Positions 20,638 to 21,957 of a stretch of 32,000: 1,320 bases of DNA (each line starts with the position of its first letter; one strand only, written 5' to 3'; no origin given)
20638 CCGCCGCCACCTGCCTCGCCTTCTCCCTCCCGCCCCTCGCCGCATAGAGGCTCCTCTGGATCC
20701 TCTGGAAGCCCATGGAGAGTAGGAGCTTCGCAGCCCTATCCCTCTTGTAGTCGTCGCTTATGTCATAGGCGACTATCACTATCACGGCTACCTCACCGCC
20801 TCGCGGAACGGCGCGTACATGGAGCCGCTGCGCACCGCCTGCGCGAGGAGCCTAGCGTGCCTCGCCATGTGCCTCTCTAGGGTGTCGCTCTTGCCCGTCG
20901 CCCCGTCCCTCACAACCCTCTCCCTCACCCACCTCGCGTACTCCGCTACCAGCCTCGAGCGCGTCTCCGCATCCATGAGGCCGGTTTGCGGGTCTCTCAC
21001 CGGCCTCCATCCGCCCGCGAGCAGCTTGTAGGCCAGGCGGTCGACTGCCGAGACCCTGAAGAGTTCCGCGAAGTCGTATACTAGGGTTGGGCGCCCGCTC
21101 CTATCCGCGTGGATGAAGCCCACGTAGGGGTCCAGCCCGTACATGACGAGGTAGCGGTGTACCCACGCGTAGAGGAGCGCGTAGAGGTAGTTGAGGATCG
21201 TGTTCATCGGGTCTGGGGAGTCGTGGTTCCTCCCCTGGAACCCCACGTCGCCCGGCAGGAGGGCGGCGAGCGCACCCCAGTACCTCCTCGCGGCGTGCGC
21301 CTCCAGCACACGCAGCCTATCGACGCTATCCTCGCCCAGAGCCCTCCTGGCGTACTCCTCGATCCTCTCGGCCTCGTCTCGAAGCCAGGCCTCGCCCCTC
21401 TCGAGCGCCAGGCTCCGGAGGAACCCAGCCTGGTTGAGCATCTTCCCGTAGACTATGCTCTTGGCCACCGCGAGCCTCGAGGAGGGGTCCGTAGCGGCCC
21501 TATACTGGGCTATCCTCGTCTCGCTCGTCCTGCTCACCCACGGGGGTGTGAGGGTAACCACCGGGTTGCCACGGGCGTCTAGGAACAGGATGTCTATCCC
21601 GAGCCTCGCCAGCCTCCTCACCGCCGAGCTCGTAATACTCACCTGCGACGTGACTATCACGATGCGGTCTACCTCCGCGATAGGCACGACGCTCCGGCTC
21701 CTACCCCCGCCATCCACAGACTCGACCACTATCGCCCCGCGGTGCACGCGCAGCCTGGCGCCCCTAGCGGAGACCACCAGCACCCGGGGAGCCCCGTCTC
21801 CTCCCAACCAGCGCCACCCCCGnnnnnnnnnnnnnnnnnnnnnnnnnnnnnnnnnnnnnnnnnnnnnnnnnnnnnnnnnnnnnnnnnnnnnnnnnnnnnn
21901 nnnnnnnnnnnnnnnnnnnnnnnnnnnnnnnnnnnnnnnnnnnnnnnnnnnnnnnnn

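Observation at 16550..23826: Inverted 309-bp leader duplication that carried the last 25 nt of csa3 with it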

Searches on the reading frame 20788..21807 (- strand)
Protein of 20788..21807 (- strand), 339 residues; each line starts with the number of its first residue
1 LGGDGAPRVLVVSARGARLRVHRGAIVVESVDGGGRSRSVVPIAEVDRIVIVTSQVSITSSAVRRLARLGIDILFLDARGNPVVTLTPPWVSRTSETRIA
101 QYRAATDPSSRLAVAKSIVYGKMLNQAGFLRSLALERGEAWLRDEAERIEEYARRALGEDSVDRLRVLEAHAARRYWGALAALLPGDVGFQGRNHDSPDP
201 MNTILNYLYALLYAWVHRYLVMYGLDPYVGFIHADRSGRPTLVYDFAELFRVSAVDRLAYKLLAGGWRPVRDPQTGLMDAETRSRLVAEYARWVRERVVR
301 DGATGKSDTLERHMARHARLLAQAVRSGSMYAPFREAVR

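Call 9: search_protein_families(library=pfam, proteins=[window:20788-21807:-], max_evalue=0.01)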
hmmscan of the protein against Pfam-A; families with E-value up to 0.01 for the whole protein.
window:20788-21807:- (339 aa): 1 family
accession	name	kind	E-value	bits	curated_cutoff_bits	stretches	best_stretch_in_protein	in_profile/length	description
PF01867.21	Cas_Cas1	-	1.5e-71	241.3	22.3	1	10-291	1-282/283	CRISPR associated protein Cas1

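Call 23: find_related_loci(query=A3, collection=genome_contigs, flank=10000)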
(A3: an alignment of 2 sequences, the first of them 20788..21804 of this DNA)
Query A3 (338 aa) in genome_contigs; peptide patterns used: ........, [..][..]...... (x = any residue, [..] = any of these).
133 stretches matched a pattern; 6 encode a relative of the query (tblastn E <= 1e-3); 6 distinct loci.
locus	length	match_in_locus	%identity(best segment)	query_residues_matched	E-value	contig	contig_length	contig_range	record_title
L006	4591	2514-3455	35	30-334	1e-39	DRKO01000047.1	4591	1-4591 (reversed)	MAG TPA_asm: Chloroflexota bacterium isolate HyVt-442 HyVt-442_k145_1104604, whole genome shotgun sequence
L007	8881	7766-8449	32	8-257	3e-21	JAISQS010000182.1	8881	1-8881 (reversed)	MAG: Planctomycetaceae bacterium isolate Kf353_bin151 k119_3208739, whole genome shotgun sequence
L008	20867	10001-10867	31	7-310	3e-19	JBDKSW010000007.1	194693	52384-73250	MAG: Thermoguttaceae bacterium isolate 6_bin.44 c_000000624308, whole genome shotgun sequence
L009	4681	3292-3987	31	7-265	1e-13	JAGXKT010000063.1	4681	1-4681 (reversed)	MAG: Phycisphaerae bacterium isolate GSL_GB14_14 NODE_3393_length_4681_cov_5.37462, whole genome shotgun sequence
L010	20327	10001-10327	34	167-288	3e-11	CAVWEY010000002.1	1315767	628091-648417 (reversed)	MAG: uncultured Planctomycetaceae bacterium isolate MFD01231.bin.2.31 genome assembly, contig: contig_6522, whole genome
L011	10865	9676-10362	25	7-261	8e-11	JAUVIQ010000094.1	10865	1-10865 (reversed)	MAG: Planctomycetales bacterium isolate CSMAG_432 CSMAG_432_k127_4570721_length_10865_cov_40.0000, whole genome shotgun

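Call 62: find_homologous_proteins(query=window:20791-21807:-, max_evalue=1e-60)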
Query window:20791-21807:- (339 aa): 13 proteins with E <= 1e-60 among 8000 candidates.
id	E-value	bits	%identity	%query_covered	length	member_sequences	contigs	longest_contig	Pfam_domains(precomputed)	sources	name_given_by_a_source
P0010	8.1e-210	714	100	97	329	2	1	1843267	PF01867.22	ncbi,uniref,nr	ncbi:CRISPR-associated endonuclease Cas1 [Pyrolobus fumarii]|uniref:CRISPR-associated endonuclease C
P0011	9.1e-172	589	79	100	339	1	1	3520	PF01867.22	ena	-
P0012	2.9e-170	584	79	99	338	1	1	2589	PF01867.22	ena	-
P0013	1.7e-137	476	68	99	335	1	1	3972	PF01867.22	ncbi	-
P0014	1.4e-111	391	59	97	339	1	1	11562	PF01867.22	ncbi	-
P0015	1.0e-105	372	57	96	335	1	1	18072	PF01867.22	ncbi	-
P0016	1.7e-102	361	54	98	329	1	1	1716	PF01867.22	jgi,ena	-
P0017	2.6e-87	311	50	98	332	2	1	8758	PF01867.22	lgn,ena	-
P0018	3.7e-77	278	44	97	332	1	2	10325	PF01867.22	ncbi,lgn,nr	ncbi:MAG: CRISPR-associated endonuclease Cas1 [Ignisphaera sp.]|nr:CRISPR-associated endonuclease Ca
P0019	1.1e-73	267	44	97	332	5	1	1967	PF01867.22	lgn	-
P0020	3.2e-69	252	42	97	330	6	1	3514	PF01867.22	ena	-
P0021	2.1e-68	249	43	97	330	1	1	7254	PF01867.22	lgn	-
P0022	1.9e-62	230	42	97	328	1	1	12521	PF01867.22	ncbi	-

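Call 63: find_encoding_contigs(protein=P0015, flank=10000)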
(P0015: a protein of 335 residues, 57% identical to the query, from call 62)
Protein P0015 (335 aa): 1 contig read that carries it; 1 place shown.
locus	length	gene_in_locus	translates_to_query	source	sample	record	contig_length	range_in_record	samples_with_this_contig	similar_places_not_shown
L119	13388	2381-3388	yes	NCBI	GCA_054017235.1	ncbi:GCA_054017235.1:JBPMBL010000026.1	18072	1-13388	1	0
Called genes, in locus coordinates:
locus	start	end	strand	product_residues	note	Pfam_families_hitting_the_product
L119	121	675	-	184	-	PF01930:Cas_Cas4, PF12705:PDDEXK_1 (faint)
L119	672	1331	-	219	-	-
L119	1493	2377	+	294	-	PF06023:Csa1, PF12705:PDDEXK_1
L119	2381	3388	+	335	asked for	PF01867:Cas_Cas1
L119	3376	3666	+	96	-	PF09827:CRISPR_Cas2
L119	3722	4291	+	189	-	-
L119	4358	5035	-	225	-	PF00215:OMPdecase, PF01729:QRPTase_C (faint), PF00834:Ribul_P_3_epim (faint)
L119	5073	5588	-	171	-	PF01886:DUF61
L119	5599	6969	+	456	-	PF01336:tRNA_anti-codon, PF00152:tRNA-synt_2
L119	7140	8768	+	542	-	PF06418:CTP_synth_N, PF00117:GATase, PF07722:Peptidase_C26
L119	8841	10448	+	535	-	PF00682:HMGL-like, PF22617:HCS_D2, PF08502:LeuA_dimer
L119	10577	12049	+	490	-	PF00462:Glutaredoxin (weak)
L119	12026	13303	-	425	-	PF00156:Pribosyltran (weak)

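Call 64: find_encoding_contigs(protein=P0013, flank=10000)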
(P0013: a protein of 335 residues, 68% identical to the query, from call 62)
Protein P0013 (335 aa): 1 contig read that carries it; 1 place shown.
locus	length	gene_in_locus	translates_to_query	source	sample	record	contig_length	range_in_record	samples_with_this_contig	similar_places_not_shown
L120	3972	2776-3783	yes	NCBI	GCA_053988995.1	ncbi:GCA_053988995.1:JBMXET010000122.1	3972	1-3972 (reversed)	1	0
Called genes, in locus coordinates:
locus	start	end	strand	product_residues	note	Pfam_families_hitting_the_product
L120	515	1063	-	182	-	PF01930:Cas_Cas4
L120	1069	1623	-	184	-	PF13412:HTH_24 (weak), PF25213:HVO_A0261_N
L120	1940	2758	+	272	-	PF06023:Csa1, PF12705:PDDEXK_1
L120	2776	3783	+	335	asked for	PF01867:Cas_Cas1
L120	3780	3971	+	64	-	?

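Call 65: find_encoding_contigs(protein=P0012, flank=10000)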
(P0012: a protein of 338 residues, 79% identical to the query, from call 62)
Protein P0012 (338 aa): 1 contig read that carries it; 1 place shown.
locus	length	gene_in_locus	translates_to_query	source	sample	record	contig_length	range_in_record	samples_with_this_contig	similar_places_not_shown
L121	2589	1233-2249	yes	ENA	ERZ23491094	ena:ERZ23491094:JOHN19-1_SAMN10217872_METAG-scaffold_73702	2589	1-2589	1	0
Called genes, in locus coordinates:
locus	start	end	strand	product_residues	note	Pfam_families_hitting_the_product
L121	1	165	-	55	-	?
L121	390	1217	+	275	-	PF06023:Csa1, PF12705:PDDEXK_1 (weak)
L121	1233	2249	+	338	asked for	PF01867:Cas_Cas1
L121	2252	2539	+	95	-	PF09827:CRISPR_Cas2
